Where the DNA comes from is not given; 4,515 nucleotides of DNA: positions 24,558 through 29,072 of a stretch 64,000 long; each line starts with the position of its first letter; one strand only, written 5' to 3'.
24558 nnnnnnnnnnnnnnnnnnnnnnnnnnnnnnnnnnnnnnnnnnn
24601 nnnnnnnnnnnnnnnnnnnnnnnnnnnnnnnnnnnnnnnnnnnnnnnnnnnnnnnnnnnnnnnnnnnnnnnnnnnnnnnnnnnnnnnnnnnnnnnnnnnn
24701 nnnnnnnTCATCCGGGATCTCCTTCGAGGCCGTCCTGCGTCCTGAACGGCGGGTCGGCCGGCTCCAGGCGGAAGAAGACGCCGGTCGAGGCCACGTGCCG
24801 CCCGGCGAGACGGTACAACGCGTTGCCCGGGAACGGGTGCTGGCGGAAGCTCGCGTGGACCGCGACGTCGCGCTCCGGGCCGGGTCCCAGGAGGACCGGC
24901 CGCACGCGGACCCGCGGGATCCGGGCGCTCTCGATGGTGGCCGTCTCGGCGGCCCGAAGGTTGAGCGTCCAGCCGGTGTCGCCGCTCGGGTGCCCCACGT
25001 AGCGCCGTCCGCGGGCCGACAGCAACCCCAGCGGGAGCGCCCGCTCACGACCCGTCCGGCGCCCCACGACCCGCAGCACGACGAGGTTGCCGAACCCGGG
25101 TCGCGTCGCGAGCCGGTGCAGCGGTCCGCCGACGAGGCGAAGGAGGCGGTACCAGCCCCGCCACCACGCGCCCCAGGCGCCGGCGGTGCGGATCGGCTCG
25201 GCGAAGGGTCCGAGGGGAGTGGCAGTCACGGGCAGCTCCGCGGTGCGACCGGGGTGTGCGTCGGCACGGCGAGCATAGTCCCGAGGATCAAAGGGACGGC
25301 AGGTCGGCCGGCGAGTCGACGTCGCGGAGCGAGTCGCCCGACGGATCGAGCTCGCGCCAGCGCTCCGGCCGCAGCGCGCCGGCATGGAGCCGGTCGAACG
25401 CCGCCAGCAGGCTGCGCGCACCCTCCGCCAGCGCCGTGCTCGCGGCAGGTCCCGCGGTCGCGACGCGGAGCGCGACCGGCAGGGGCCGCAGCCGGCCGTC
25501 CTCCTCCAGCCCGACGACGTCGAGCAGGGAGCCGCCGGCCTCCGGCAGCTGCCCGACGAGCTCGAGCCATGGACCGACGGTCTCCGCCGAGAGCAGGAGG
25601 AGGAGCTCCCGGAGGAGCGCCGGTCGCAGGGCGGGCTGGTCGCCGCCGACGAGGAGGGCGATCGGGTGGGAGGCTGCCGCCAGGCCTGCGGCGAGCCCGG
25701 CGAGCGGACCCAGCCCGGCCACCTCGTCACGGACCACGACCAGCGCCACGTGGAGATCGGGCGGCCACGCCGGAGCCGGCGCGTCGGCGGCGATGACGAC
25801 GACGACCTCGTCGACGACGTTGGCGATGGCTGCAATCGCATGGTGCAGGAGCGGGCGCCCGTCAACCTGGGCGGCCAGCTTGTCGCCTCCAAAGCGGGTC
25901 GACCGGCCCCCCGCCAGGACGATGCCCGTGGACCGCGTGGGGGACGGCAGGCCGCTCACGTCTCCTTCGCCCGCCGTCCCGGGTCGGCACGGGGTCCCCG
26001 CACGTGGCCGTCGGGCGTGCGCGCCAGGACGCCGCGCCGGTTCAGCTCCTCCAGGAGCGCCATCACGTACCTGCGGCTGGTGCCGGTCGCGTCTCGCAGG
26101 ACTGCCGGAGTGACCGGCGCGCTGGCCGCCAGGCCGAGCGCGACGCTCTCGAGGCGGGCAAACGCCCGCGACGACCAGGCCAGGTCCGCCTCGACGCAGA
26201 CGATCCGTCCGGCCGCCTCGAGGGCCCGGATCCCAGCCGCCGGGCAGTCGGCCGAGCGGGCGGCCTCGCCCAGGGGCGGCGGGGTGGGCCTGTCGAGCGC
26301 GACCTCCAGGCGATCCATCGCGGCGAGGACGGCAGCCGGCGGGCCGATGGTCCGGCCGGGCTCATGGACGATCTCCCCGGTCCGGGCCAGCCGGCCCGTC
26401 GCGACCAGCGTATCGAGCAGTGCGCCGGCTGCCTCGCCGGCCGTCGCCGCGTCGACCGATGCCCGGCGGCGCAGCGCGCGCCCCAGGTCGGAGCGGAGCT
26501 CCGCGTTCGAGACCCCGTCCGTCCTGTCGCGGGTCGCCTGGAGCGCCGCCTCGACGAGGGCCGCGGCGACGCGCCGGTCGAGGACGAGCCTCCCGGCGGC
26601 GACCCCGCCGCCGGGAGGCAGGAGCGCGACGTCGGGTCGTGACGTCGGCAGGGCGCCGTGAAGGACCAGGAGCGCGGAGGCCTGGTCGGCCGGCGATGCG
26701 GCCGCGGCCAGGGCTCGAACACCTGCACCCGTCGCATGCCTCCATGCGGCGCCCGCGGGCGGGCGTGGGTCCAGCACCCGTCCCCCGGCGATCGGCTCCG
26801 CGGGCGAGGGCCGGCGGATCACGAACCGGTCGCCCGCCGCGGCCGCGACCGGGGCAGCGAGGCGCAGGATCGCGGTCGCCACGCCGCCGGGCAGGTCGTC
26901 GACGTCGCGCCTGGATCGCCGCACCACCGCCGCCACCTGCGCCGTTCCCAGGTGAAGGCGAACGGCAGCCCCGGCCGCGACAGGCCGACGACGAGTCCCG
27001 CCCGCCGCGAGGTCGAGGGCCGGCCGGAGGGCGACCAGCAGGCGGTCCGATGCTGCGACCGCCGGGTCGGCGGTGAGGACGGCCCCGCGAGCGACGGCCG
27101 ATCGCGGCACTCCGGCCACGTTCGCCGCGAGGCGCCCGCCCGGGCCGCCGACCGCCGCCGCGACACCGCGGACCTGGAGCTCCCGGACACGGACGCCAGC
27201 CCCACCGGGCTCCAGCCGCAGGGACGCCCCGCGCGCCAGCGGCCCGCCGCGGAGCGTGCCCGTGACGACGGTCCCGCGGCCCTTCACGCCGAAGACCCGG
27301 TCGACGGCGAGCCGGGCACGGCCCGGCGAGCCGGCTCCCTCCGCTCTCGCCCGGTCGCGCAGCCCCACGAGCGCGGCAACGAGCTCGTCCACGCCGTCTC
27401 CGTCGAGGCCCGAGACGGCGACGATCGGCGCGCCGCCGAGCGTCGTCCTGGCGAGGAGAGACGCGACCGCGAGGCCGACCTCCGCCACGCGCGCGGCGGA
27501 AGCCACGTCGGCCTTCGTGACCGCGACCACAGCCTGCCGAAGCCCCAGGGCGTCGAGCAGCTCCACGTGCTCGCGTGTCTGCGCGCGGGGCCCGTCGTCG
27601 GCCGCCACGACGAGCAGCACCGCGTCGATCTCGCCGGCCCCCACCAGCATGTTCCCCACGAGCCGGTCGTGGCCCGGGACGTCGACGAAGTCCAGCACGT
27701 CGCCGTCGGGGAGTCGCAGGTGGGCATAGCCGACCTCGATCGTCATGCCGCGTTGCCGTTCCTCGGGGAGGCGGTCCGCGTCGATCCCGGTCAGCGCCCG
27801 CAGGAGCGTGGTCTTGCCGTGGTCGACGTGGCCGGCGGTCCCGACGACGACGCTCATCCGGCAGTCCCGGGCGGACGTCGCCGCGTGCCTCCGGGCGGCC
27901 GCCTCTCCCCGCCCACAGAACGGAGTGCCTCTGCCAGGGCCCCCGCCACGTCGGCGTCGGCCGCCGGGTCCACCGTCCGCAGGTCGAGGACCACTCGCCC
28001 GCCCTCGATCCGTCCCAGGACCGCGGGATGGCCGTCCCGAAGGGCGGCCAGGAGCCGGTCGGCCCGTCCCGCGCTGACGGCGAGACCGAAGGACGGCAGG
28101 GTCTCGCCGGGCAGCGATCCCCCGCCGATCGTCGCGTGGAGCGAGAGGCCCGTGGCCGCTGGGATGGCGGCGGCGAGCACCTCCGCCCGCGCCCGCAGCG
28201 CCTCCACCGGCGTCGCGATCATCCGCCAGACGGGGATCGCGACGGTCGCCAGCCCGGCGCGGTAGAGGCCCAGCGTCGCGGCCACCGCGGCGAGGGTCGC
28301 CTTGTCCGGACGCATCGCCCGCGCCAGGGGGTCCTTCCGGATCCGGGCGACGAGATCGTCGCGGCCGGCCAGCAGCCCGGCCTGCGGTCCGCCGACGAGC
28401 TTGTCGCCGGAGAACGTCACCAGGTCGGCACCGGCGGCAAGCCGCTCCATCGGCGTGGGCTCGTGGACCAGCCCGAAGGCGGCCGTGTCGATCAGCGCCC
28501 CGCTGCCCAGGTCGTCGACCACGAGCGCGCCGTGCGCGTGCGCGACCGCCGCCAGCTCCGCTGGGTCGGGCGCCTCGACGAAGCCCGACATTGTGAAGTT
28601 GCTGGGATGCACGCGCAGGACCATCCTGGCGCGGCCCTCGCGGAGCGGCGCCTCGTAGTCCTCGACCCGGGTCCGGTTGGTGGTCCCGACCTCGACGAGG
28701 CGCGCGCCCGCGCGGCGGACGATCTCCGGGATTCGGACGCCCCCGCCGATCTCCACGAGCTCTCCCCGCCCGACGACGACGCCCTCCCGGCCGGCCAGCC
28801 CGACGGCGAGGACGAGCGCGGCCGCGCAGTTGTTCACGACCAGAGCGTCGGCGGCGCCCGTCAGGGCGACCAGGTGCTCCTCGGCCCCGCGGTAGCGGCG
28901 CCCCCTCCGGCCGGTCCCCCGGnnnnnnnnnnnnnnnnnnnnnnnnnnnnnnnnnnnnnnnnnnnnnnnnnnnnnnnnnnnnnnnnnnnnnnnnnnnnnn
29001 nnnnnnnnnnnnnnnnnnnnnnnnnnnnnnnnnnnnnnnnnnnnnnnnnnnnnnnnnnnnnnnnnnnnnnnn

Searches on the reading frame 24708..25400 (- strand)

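Call 62: search_protein_families(library=ncbifam, proteins=[window:24708-25400:-], max_evalue=0.00001)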
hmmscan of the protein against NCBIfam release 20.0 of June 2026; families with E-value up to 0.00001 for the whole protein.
window:24708-25400:- (230 aa): 1 family
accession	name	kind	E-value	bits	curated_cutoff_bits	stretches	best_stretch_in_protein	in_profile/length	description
TIGR00026.1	hi_GC_TIGR00026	subfamily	6e-07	30.2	46.35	1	106-182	9-85/111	nitroreductase family deazaflavin-dependent oxidoreductase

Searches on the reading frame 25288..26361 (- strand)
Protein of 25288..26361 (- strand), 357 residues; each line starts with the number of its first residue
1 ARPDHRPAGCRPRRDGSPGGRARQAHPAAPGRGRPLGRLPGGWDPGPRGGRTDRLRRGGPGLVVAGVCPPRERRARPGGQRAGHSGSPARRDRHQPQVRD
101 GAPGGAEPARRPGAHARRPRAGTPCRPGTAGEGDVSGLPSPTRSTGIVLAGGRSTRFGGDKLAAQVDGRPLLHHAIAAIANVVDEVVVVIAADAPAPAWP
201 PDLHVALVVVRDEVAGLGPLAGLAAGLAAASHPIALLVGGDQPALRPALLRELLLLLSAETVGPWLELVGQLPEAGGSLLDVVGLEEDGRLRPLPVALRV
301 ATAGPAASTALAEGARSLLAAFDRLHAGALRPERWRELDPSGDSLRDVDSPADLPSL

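Call 25: search_protein_families(library=pfam, proteins=[window:25288-26361:-], max_evalue=0.00001)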
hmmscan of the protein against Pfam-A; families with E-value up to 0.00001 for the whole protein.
window:25288-26361:- (357 aa): 1 family
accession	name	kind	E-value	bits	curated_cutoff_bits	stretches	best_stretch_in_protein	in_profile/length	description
PF12804.13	NTP_transf_3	-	3.9e-26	92.6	27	1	146-258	1-112/160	MobA-like NTP transferase domain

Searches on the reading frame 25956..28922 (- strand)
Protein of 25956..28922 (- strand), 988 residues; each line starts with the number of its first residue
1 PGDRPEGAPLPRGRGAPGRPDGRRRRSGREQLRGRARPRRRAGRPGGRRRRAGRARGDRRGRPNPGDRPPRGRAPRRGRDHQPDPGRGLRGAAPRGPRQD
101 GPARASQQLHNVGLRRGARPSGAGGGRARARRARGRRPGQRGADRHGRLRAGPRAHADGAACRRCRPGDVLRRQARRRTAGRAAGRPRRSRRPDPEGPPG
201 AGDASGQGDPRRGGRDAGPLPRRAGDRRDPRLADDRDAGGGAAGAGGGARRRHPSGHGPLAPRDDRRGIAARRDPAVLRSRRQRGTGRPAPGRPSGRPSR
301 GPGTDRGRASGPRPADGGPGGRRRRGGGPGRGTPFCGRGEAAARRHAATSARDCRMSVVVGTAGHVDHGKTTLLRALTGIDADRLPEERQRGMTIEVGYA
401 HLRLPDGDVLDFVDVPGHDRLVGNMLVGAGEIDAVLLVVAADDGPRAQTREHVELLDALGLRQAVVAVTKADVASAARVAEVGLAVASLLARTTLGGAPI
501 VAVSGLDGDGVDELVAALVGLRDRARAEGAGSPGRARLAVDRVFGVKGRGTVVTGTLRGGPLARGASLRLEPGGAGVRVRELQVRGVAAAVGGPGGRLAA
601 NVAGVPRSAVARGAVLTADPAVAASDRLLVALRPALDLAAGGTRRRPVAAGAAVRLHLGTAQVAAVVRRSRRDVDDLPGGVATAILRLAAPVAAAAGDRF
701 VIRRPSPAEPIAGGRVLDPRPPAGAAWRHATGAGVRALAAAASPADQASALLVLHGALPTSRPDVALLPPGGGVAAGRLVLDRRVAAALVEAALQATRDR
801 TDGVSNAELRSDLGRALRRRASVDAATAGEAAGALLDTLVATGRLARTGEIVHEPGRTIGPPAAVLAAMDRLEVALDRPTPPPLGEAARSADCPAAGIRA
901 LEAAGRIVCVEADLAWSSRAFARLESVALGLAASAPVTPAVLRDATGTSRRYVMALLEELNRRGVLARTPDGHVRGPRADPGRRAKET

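Call 25: search_protein_families(library=pfam, proteins=[window:25956-28922:-], max_evalue=0.00001)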
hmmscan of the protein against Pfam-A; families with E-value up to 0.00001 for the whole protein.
window:25956-28922:- (988 aa): 4 families
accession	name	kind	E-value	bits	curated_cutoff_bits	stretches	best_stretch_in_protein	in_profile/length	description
PF00009.33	GTP_EFTU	-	1.7e-31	109.7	26.5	1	358-519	4-183/188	Elongation factor Tu GTP binding domain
PF09107.17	SelB-wing_3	-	2.9e-10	39.9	23.2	1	933-974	5-46/47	Elongation factor SelB, winged helix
PF25461.1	Beta-barrel_SelB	-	8.3e-09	36.1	27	1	646-723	12-80/80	Selenocysteine-specific elongation factor, beta-barrel domain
PF01926.29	MMR_HSR1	-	1.1e-06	29.2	21.9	1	360-468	2-111/113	50S ribosome-binding GTPase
